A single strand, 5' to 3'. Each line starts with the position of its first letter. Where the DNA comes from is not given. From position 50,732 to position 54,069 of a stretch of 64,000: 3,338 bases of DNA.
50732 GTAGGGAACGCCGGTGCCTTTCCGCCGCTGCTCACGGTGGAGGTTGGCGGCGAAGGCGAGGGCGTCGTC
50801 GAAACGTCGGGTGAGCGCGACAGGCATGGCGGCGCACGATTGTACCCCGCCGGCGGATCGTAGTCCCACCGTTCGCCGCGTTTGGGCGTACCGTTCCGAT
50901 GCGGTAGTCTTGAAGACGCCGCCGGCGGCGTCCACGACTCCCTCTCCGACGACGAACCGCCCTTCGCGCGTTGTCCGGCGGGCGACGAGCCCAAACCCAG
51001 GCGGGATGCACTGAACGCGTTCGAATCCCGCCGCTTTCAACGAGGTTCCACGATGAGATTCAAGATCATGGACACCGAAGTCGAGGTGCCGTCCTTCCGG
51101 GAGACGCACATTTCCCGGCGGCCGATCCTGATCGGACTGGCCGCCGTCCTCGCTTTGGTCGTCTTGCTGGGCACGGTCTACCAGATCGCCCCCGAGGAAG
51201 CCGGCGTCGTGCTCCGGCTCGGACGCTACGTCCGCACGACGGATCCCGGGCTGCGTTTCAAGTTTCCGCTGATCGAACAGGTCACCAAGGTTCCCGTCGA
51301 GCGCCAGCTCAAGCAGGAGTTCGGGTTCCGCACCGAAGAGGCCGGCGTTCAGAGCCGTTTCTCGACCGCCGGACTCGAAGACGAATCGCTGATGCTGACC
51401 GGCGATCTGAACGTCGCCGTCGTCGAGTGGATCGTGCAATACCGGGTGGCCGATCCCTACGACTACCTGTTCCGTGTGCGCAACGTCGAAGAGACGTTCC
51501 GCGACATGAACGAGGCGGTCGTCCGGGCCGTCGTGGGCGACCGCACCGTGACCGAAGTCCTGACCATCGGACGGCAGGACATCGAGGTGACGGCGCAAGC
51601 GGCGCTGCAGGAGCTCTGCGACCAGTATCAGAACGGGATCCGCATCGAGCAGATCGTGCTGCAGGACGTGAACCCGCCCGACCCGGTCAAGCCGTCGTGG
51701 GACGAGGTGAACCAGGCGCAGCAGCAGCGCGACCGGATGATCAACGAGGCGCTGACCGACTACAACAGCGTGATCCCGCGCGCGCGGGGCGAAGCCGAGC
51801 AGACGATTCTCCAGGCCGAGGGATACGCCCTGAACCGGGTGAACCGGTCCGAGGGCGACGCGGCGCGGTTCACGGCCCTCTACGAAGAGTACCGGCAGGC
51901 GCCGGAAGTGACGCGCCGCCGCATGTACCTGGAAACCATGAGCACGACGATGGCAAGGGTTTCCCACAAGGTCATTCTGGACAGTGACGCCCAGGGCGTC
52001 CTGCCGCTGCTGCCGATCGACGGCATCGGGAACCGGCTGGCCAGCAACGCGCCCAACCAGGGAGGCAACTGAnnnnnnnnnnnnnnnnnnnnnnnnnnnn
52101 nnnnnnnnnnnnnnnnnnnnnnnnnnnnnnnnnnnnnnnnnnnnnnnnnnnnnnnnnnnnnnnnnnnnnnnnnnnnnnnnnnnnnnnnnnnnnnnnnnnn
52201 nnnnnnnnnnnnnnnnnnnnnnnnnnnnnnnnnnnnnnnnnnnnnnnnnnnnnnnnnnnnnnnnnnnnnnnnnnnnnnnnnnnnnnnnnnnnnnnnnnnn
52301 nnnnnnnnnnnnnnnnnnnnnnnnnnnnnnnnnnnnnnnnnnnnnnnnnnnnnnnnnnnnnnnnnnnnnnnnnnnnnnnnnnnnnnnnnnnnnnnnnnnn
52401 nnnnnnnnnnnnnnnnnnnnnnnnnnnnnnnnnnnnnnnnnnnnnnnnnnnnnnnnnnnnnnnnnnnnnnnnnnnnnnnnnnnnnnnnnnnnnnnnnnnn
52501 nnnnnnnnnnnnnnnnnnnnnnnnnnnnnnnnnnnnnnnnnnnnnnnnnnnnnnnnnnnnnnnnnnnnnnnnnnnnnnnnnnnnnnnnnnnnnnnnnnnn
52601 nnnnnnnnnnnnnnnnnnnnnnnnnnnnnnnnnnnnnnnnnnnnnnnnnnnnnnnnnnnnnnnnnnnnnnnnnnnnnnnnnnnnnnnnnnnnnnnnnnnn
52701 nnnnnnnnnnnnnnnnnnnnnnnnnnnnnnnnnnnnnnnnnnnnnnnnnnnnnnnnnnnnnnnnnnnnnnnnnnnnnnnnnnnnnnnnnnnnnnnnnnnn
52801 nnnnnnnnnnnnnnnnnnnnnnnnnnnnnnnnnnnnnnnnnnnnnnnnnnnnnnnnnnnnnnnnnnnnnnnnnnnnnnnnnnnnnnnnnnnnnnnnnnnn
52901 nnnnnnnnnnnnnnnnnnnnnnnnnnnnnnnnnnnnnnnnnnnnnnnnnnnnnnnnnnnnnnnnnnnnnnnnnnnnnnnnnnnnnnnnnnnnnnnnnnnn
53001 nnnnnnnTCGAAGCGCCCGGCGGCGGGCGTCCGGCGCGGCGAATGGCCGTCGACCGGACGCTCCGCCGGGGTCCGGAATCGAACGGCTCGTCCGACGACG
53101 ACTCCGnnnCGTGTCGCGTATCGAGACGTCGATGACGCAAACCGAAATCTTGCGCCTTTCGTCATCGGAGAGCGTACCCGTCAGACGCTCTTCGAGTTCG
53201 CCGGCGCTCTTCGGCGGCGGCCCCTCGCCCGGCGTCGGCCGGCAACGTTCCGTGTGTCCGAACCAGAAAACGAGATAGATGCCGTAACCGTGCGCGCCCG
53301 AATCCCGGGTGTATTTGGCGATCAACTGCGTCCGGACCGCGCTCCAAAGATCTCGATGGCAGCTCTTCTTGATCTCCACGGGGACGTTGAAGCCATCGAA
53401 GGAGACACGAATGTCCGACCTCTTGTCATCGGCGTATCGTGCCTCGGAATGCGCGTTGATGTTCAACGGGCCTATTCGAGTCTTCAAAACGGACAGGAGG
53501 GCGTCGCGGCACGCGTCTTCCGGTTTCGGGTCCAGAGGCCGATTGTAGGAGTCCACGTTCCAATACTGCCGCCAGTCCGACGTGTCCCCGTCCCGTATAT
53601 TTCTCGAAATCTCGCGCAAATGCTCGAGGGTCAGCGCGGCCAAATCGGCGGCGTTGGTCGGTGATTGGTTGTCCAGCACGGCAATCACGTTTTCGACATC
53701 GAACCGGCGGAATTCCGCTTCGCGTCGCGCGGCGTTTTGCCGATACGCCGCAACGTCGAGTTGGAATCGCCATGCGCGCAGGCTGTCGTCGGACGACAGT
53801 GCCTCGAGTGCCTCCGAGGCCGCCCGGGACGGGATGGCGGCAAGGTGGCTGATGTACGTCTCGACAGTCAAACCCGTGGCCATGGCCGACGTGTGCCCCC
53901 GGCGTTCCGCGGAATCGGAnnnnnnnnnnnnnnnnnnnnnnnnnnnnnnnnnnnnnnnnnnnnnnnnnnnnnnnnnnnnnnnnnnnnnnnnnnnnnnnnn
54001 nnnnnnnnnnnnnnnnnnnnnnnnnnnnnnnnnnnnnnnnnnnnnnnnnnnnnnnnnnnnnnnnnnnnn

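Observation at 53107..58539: Candidate two-gene antiviral system: AAA-DUF4143 ATPase coupled to a giant NACHT-nuclease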

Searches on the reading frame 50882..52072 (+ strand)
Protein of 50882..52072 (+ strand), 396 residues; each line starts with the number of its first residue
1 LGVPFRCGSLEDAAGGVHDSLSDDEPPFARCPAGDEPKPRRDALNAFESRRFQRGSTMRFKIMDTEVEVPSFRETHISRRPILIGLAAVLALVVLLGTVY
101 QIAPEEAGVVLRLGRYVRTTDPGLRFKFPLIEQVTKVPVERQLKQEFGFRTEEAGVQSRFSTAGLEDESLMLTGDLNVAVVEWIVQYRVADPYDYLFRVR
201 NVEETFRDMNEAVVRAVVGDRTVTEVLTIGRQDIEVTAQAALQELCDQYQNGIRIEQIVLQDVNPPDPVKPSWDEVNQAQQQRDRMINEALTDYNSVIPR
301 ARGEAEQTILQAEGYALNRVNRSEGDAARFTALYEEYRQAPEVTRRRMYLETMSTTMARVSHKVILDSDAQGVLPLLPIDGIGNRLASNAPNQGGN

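Call 61: search_protein_families(library=pfam, proteins=[window:50882-52072:+], max_evalue=0.001)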
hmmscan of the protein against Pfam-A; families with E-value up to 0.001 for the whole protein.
window:50882-52072:+ (396 aa): 2 families
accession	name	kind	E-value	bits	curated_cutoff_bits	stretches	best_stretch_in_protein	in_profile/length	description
PF01145.31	Band_7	-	4.9e-27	95.5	23.6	1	101-290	2-172/176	SPFH domain / Band 7 family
PF25627.1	Polyoma_VP2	-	0.00059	19.5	30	1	224-322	169-263/356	Polyomaviruses capsid protein VP2 family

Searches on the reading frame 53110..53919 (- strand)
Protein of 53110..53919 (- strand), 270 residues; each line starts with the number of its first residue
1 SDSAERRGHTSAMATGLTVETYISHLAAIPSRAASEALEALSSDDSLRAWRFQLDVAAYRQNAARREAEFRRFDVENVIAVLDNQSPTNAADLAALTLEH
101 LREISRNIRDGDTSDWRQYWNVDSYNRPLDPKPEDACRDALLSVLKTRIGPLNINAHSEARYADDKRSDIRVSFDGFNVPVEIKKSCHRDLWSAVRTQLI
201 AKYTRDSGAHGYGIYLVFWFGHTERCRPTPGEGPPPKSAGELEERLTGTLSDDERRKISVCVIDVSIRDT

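Call 68: predict_structure(alignment_id=A2)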
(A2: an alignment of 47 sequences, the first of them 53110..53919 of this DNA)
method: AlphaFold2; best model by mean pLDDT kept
length: 270 residues; sequences in the alignment: 47
mean_pLDDT: 85.1   pTM: 0.67
mean pLDDT of the five models: 85.1, 84.9, 83.1, 81.5, 80.9
residues with pLDDT >= 90: 143; 70-90: 86; 50-70: 34; < 50: 7
segments of 3 or more residues with pLDDT < 50: 1-3
pLDDT, mean of each block of 10 residues (from residue 1): 51 81 93 90 91 90 75 58 73 92 90 82 90 93 94 88 65 92 94 92 79 95 88 90 95 92 86
secondary structure, 60 per line:
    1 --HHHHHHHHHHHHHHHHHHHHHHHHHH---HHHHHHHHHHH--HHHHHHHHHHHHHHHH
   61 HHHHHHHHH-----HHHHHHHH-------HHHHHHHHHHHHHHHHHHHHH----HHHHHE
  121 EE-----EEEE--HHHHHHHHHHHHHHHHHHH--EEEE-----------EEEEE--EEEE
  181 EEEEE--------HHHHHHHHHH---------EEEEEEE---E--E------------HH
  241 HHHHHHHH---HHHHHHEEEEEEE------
elements in order: H3-28 H32-42 H45-69 H75-82 H90-110 H115-119 E120-122 E128-131 H134-152 E155-158 E170-174 E177-185 H194-203 E213-219 H239-248 H252-257 E258-264

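Call 71: fold_search(model_id=the predicted structure, library=pdb)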
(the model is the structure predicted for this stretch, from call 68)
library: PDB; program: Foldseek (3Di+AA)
matches with E <= 10: 743; with E <= 0.001: 0
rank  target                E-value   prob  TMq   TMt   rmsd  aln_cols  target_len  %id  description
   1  3bm3_B                2.2e-03  0.77  0.22  0.23  11.7       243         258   12  Restriction endonuclease PspGI-substrate DNA complex (released 2008-09-16)
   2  3bm3_A                3.1e-03  0.84  0.24  0.25  12.1       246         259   10  Restriction endonuclease PspGI-substrate DNA complex (released 2008-09-16)
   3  6sce_A                6.7e-03  0.92  0.26  0.13  12.0       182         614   17  Structure of a Type III CRISPR defence DNA nuclease activated by cyclic oligoadenylate (released 2020-02-19)
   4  1ob9                  1.1e-02  0.94  0.20  0.38   8.4       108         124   13  Holliday Junction Resolving Enzyme (released 2004-10-15)
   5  8q44_A                1.3e-02  0.69  0.25  0.17  18.3       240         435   12  Crystal structure of cA4-bound Can2 (E364R) in complex with oligo-T DNA (released 2023-11-22)
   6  8q3y_A                1.8e-02  0.72  0.25  0.17  16.2       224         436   12  Crystal structure of apo Can2 from Thermoanaerobacter brockii (released 2023-11-22)
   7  2wcw_A                2.1e-02  0.97  0.20  0.39   4.0        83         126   13  1.6A resolution structure of Archaeoglobus fulgidus Hjc, a Holliday junction resolvase from an archaeal hyperthermophi (released 2009-03-24)
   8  8q43_A                2.4e-02  0.66  0.26  0.18  16.1       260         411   12  Crystal structure of cA4-bound Can2 (E341A) in complex with oligo-C DNA (released 2023-11-22)
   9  4tkd_C                2.5e-02  0.82  0.22  0.42   9.1       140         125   16  Sulfolobus solfataricus HJC mutants (released 2015-08-12)
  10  2wiz_A                2.7e-02  0.97  0.20  0.39   4.0        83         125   13  Crystal structures of Holliday junction resolvases from Archaeoglobus fulgidus bound to DNA substrate (released 2009-05-26)
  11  8z4i_B                3.0e-02  0.47  0.24  0.18  11.9       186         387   10  crystal structure of Cdn1 in complex with cA3 (released 2026-02-04)
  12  2wiw_B                3.4e-02  0.95  0.20  0.39   4.1        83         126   13  Crystal structures of Holliday junction resolvases from Archaeoglobus fulgidus bound to DNA substrate (released 2009-05-26)
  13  2wcz_A                3.6e-02  0.96  0.20  0.40   4.0        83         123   13  1.6A resolution structure of Archaeoglobus fulgidus Hjc, a Holliday junction resolvase from an archaeal hyperthermophi (released 2009-03-24)
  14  2wcz_B                4.0e-02  0.93  0.20  0.41   4.2        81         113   14  1.6A resolution structure of Archaeoglobus fulgidus Hjc, a Holliday junction resolvase from an archaeal hyperthermophi (released 2009-03-24)
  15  1ob8_A                4.3e-02  0.89  0.18  0.35   5.2        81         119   16  Holliday Junction Resolving Enzyme (released 2004-10-15)
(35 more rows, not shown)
